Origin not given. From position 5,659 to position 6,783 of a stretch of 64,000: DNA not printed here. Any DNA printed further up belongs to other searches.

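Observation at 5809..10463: Two paralogous LuxR solos bracketing a single-module adenylation-carrier-reductase enzyme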

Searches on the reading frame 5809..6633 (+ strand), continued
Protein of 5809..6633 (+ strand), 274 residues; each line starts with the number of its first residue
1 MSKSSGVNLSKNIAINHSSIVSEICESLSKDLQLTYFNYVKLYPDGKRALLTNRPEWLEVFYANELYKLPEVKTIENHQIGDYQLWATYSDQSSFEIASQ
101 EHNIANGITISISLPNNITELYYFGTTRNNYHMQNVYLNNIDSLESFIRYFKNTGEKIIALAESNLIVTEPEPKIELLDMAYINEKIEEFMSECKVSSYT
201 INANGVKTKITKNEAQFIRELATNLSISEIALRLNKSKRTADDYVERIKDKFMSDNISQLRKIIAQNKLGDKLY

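Call 83: search_dna_similar(query=window:5809-6633:+, collection=plasmids, mode=protein, max_evalue=0.001, max_rows=15)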
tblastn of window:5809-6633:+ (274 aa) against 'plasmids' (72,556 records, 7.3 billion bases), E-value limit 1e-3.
Records with a match: 132; places in all: 132; records where one place covers at least 80% of the query: 132.
Best place of each record, by identity: <60% 132.
By first word of the organism name: Ralstonia 127; Pandoraea 2; Candidatus 1; Legionella 1; Comamonas 1.
By predicted mobility (MOB-suite, as given by PLSDB): mobilizable 100; non-mobilizable 29; conjugative 3.
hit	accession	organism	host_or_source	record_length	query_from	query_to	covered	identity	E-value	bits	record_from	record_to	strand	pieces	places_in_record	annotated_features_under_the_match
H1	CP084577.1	Candidatus Megaira endosymbiont of Mesostigma viride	Mesostigma viride,algae ...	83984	5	274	99%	25.8%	2e-9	65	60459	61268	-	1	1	helix-turn-helix transcriptional regulator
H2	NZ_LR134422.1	Legionella adelaidensis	environmental,Cooling tower water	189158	7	251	89%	27.8%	2e-21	100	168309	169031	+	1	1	LuxR C-terminal-related transcriptional regulator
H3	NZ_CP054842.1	Comamonas antarctica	whole organism,R2A medium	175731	23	262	88%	25.7%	6e-6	55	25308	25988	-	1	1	helix-turn-helix transcriptional regulator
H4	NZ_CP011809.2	Pandoraea faecigallinarum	cell culture,chicken dung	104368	18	260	89%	25.2%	9e-8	60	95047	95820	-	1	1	helix-turn-helix transcriptional regulator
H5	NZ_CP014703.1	Ralstonia solanacearum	Solanum tuberosum,cell culture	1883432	23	262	88%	24.8%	5e-4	49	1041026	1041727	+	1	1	none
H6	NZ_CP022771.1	Ralstonia solanacearum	Solanum tuberosum,single cell,Potato ...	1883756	23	262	88%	24.8%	5e-4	49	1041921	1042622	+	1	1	none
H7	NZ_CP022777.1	Ralstonia solanacearum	Solanum tuberosum,single cell,Potato ...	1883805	23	262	88%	24.8%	5e-4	49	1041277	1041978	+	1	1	none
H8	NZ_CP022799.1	Ralstonia solanacearum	Solanum tuberosum,single cell,Potato ...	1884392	23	262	88%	24.8%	5e-4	49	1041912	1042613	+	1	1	none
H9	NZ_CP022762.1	Ralstonia solanacearum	Solanum tuberosum,single cell,Potato ...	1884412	23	262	88%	24.8%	5e-4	49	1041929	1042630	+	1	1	none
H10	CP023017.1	Ralstonia solanacearum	Solanum tuberosum,single cell,Potato ...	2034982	23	262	88%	24.8%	5e-4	49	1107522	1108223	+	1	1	LuxR family transcriptional regulator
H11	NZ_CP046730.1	Ralstonia syzygii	tobacco,cell culture,leaf veins ...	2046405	23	262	88%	24.8%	6e-4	49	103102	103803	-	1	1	none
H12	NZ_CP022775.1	Ralstonia solanacearum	Solanum tuberosum,single cell,Potato ...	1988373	23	262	88%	24.8%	7e-4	49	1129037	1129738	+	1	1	none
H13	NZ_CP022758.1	Ralstonia solanacearum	Solanum tuberosum,single cell,Potato ...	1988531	23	262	88%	24.8%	7e-4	49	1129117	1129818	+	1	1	none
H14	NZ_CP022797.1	Ralstonia solanacearum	Solanum tuberosum,single cell,Potato ...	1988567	23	262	88%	24.8%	7e-4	49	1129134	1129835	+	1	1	none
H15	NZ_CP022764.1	Ralstonia solanacearum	Solanum tuberosum,single cell,Potato ...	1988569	23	262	88%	24.8%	7e-4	49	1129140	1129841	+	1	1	none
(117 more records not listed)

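Call 84: get_annotated_region(hit=H2, flank=9000)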
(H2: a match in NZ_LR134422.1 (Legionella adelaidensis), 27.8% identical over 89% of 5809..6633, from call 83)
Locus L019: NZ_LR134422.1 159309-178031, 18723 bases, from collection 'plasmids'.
description: Legionella adelaidensis strain NCTC12735 plasmid 13, complete sequence
organism: Legionella adelaidensis (NCBI taxid 45056)
taxonomy: Bacteria; Pseudomonadota; Gammaproteobacteria; Legionellales; Legionellaceae; Legionella; Legionella adelaidensis
host: -; source: environmental,Cooling tower water; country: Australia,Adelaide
typing (MOB-suite, as given by PLSDB): non-mobilizable
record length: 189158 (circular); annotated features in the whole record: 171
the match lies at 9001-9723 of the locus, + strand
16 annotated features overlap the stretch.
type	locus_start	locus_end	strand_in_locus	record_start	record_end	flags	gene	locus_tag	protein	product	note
CDS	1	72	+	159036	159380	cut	-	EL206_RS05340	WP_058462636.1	hypothetical protein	-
CDS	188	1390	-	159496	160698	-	-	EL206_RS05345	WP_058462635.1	hypothetical protein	-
CDS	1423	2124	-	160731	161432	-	-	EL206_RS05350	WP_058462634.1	hypothetical protein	-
CDS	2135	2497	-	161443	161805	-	-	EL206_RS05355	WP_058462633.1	DUF2089 family protein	-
CDS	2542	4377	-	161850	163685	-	-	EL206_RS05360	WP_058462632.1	SbmA/BacA-like family transporter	GO:0015833 - peptide transport [Evidence IEA]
CDS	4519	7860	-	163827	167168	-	-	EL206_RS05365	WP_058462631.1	hypothetical protein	-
CDS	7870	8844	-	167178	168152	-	-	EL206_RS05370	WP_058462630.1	hypothetical protein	-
CDS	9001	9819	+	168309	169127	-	-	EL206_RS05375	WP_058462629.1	LuxR C-terminal-related transcriptional regulator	GO:0006355 - regulation of DNA-templated transcription [Evidence IEA]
CDS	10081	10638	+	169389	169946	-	-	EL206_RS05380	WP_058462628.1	GNAT family N-acetyltransferase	-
CDS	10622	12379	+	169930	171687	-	-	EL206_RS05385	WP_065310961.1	ABC transporter ATP-binding protein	-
CDS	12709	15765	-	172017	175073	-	-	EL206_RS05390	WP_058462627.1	hypothetical protein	-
CDS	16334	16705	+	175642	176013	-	-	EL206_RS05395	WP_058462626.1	DUF6516 family protein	-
CDS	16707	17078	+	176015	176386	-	-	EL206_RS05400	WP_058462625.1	MarR family transcriptional regulator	GO:0006355 - regulation of DNA-templated transcription [Evidence IEA]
CDS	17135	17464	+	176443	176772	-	-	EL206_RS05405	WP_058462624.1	hypothetical protein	-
CDS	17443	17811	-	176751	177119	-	-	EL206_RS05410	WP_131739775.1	hypothetical protein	-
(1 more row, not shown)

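Call 87: search_protein_families(library=ncbifam, proteins=[L012:6234-7997:+, L012:7978-8676:+, L012:9510-10541:+, L012:10541-11155:+, L012:2133-3305:-, L012:3569-4219:+, L012:4232-4927:+, L012:739-1530:+, L004:3295-4149:-], max_evalue=0.00001)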
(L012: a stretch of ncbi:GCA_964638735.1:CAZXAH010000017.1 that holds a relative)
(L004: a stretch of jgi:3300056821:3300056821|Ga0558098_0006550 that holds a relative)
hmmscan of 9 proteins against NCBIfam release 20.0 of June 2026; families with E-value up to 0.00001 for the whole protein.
L012:6234-7997:+ (587 aa): 53 families (the best 25 are shown)
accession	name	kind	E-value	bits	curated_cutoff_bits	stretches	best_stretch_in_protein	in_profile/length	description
NF004282.0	PRK05691.1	subfamily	1.1e-62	210.8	4090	1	5-576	9-565/4334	non-ribosomal peptide synthase/polyketide synthase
NF006624.1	PRK09192.1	subfamily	2.4e-53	181.4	600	1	5-573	16-564/567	fatty acyl-AMP ligase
NF004509.1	PRK05850.1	subfamily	3.7e-50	170.8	775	1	5-575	3-574/578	fatty-acid--AMP ligase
NF005850.0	PRK07768.1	subfamily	7.5e-45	153.2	572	1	109-566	103-540/545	long-chain-fatty-acid--CoA ligase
NF038339.3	FAAL_FadD32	equivalog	4.2e-44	150.7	975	1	3-499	16-518/625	long-chain-fatty-acid--AMP ligase FadD32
NF009124.0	PRK12476.1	subfamily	1.9e-43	148.6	922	1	5-575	34-610/612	fatty acyl-AMP ligase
NF040633.1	FadD32_Coryne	exception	1.2e-39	136.2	875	1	34-570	59-613/614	FadD32-like long-chain-fatty-acid--AMP ligase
NF038337.1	FAAL_FadD21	exception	2.5e-37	128.6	1100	1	23-575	22-575/579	fatty-acid--AMP ligase FAAL21/FadD21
NF038338.1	FAAL_FadD28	exception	1.6e-35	122.5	1100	1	19-575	18-576/580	fatty-acid--AMP ligase FAAL28/FadD28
NF004510.0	PRK05851.1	equivalog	2.1e-31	108.6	621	1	13-568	7-519/525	long-chain-fatty acid--ACP ligase MbtM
NF004837.0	PRK06187.1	subfamily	5.3e-30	104.2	476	1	147-574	163-527/531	long-chain-fatty-acid--CoA ligase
NF006181.0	PRK08314.1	subfamily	1.1e-25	89.9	705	3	147-335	197-368/563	long-chain-fatty-acid--CoA ligase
TIGR01733.1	AA-adenyl-dom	subfamily_domain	7.1e-23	81.1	317.4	1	39-376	1-324/409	amino acid adenylation domain-containing protein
NF047394.1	AcylCoAsynMbcS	equivalog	1.6e-21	76.5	850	1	6-376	13-370/525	acyl-CoA synthetase MbcS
NF003417.0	PRK04813.1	subfamily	3.6e-20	72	476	1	10-329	8-305/505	D-alanine--poly(phosphoribitol) ligase subunit DltA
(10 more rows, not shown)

L012:7978-8676:+ (232 aa): 21 families
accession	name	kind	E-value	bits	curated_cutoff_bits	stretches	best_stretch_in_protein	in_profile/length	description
NF009695.0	PRK13222.1-2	equivalog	1.4e-31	109.7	225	1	2-221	7-223/226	phosphoglycolate phosphatase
NF009804.0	PRK13288.1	equivalog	1.1e-27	96.9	218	1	2-221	4-211/215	pyrophosphatase PpaX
NF009697.0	PRK13222.1-4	equivalog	2.4e-23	82.7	327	1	3-224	9-226/232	phosphoglycolate phosphatase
TIGR01449.2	PGP_bact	equivalog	1.4e-20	73.8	180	1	5-220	2-213/213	phosphoglycolate phosphatase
NF009694.0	PRK13222.1-1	equivalog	1.3e-16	60.7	415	1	78-223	96-242/252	phosphoglycolate phosphatase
NF009698.0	PRK13223.1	equivalog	4.1e-15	55.7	466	1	2-218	14-227/272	phosphoglycolate phosphatase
TIGR02253.1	CTE7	subfamily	1.4e-14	54.4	169.75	1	2-217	3-221/221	TIGR02253 family HAD-type hydrolase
TIGR01454.1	AHBA_synth_RP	hypoth_equivalog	8.6e-13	48.4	246.65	1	87-219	72-202/205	AHBA synthesis associated protein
TIGR02252.1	DREG-2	subfamily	1.3e-11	44.6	155.2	1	32-190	46-203/203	HAD hydrolase, REG-2-like, family IA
TIGR01549.1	HAD-SF-IA-v1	subfamily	4.7e-11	43.3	23.3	1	72-184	43-148/149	HAD-IA family hydrolase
NF006976.0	PRK09449.1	equivalog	4.1e-10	39.6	183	1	3-221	5-223/225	pyrimidine 5'-nucleotidase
TIGR02254.1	YjjG_YfnB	equivalog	2e-09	37.3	159.9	1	2-193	2-198/223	YjjG family noncanonical pyrimidine nucleotidase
TIGR03351.1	PhnX-like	hypoth_equivalog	5.2e-09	36.4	218.9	1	3-220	3-219/220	phosphonatase-like hydrolase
NF009696.0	PRK13222.1-3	equivalog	1.2e-08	34.9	359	1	2-220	4-216/223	N-acetylmuramic acid 6-phosphate phosphatase MupP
NF009700.0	PRK13226.1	equivalog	6.7e-08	32.5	342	1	3-209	14-213/229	phosphoglycolate phosphatase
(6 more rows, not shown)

L012:9510-10541:+ (343 aa): 2 families
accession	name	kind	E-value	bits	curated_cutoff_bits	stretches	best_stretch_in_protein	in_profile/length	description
TIGR02410.1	carnitine_TMLD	equivalog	4e-08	33.2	268.3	1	152-298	187-338/362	trimethyllysine dioxygenase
NF049936.1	TriMthamethphnDioxTmpA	equivalog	7.8e-07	28.2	400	0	258-300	297-339/366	2-trimethylaminoethylphosphonate dioxygenase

L012:10541-11155:+ (204 aa): 2 families
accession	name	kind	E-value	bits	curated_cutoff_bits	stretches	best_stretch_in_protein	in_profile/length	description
NF001097.0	PRK00129.1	equivalog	3.8e-25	88.8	114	1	57-202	65-208/209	uracil phosphoribosyltransferase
TIGR01091.1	upp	equivalog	1.1e-22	80.7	208.35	1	51-202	57-206/207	uracil phosphoribosyltransferase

L012:2133-3305:- (390 aa): 18 families
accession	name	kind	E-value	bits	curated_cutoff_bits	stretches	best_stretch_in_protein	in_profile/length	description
NF045667.1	MTase_DVU1556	equivalog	1.3e-16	60.7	155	1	196-350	21-156/213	DVU_1556 family methyltransferase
TIGR01934.1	MenG_MenH_UbiE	subfamily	1.1e-15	57.6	158.35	1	195-309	37-149/223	ubiquinone/menaquinone biosynthesis methyltransferase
NF001244.0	PRK00216.1-5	equivalog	1.3e-13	50.9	216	1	196-306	47-158/236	bifunctional demethylmenaquinone methyltransferase/2-methoxy-6-polyprenyl-1,4-benzoquinol methylase UbiE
NF040539.1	AST_met_ArsM_2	exception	5.1e-13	49.5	240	1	146-304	3-166/262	putative arsinothricin biosynthesis methyltransferase ArsM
NF001241.0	PRK00216.1-2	equivalog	5.1e-12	45.9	327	1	198-318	52-164/231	demethylmenaquinone methyltransferase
NF043040.1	corrin_prot_MT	hypoth_equivalog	2.3e-11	43.5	180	1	192-303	36-149/216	corrinoid protein-associated methyltransferase CpaM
NF045649.1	2X_seleno_MduS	exception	3e-10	39.6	380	1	200-360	44-194/338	methyltransferase domain-containing selenoprotein MduS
TIGR02072.1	BioC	equivalog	3e-09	37.1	184.95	1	198-310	35-141/244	malonyl-ACP O-methyltransferase BioC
NF001243.0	PRK00216.1-4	equivalog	3.1e-09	36.5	235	1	194-303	44-153/237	demethylmenaquinone methyltransferase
NF041536.1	ArsM_DUF2284_UU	exception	3.3e-09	35.6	575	1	196-314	75-194/459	arsenite methyltransferase/DUF2284 domain selenoprotein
NF041537.1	ArsM_AhpD_UU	exception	4.3e-09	35.6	510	1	195-311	74-191/345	arsenite methyltransferase/AhpD domain selenoprotein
TIGR02752.1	MenG_heptapren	equivalog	9.2e-09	35.2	419.85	1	193-303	41-151/231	demethylmenaquinone methyltransferase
NF047649.1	MTase_UXPK_star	exception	1.3e-07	31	460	1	195-306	75-186/283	methyltransferase/UXPK-star double selenoprotein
NF041820.1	daptide_MTase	equivalog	2.3e-07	30.5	175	1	183-315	21-151/243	daptide-type RiPP biosynthesis methyltransferase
NF052510.1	methyltran_MpqE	exception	6.7e-07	28.9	335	1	195-305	44-155/234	methyl-plastoquinone biosynthesis methyltransferase MpqE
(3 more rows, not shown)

L012:3569-4219:+ (216 aa): 0 families

L012:4232-4927:+ (231 aa): 10 families
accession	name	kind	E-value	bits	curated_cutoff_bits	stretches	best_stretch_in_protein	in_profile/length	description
NF004212.0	PRK05665.1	equivalog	3.6e-40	138.2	309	1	1-194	3-200/241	amidotransferase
NF006562.0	PRK09065.1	equivalog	4.1e-22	78.9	205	1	42-192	44-200/242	glutamine amidotransferase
NF005458.0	PRK07053.1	equivalog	1.6e-16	60.5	250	1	37-213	29-211/234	glutamine amidotransferase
TIGR00888.1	guaA_Nterm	equivalog_domain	6.9e-16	58.2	172.15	1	55-182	43-167/188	glutamine-hydrolyzing GMP synthase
NF001975.0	PRK00758.1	equivalog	2e-14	53.6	198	1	29-183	17-166/185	GMP synthase subunit A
NF000848.1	PRK00074.1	equivalog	2.9e-14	52.6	400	1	47-183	36-171/512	glutamine-hydrolyzing GMP synthase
NF005072.0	PRK06490.1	equivalog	4.8e-13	48.6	339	1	51-229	56-233/251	glutamine amidotransferase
NF005743.0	PRK07567.1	equivalog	4.3e-08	32.7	264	1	49-184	47-194/245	glutamine amidotransferase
NF006098.0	PRK08250.1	equivalog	4.1e-07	29.8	301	1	79-196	76-196/239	glutamine amidotransferase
NF011201.0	PRK14607.1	equivalog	6.7e-06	25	670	1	85-183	71-173/534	bifunctional anthranilate synthase component II/anthranilate phosphoribosyltransferase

L012:739-1530:+ (263 aa): 1 family
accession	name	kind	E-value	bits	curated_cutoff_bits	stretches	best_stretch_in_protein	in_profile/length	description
NF003009.0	PRK03826.1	equivalog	8.1e-10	38.7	122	1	67-188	22-147/197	5'-deoxynucleotidase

L004:3295-4149:- (284 aa): 34 families (the best 25 are shown)
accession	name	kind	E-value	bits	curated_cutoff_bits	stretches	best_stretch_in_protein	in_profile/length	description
NF009804.0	PRK13288.1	equivalog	2.4e-34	118.7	218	1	14-226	1-206/215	pyrophosphatase PpaX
TIGR01449.2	PGP_bact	equivalog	2.8e-31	108.7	180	1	20-230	2-213/213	phosphoglycolate phosphatase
NF009695.0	PRK13222.1-2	equivalog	2.8e-30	105.5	225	1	13-230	3-222/226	phosphoglycolate phosphatase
TIGR02253.1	CTE7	subfamily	1.8e-22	80.2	169.75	1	16-224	2-218/221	TIGR02253 family HAD-type hydrolase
NF009697.0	PRK13222.1-4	equivalog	1.1e-21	77.3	327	1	14-225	5-217/232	phosphoglycolate phosphatase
TIGR01454.1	AHBA_synth_RP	hypoth_equivalog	3.7e-21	75.7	246.65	1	93-212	66-185/205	AHBA synthesis associated protein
TIGR02009.1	PGMB-YQAB-SF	subfamily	1.3e-20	74.4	153.35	1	17-201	2-186/186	beta-phosphoglucomutase family hydrolase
NF009698.0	PRK13223.1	equivalog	3.8e-20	72.2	466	1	17-212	14-211/272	phosphoglycolate phosphatase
TIGR03351.1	PhnX-like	hypoth_equivalog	5.7e-19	69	218.9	1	19-230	4-219/220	phosphonatase-like hydrolase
NF009694.0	PRK13222.1-1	equivalog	3.9e-18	65.7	415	1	99-208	108-217/252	phosphoglycolate phosphatase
TIGR01990.1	bPGM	equivalog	2e-17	63.7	189.4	1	16-201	1-186/187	beta-phosphoglucomutase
NF008087.0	PRK10826.1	equivalog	2.1e-17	63.5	191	1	11-209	2-199/222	hexitol phosphatase HxpB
NF009700.0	PRK13226.1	equivalog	2.5e-17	63.3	342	1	17-218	13-212/229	phosphoglycolate phosphatase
NF046057.1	bifunc_MtlD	equivalog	3.7e-16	58.7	800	1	15-201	6-191/683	bifunctional mannitol-1-phosphate dehydrogenase/phosphatase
TIGR01422.2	phosphonatase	equivalog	7.6e-13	48.3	220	1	89-205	85-203/251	phosphonoacetaldehyde hydrolase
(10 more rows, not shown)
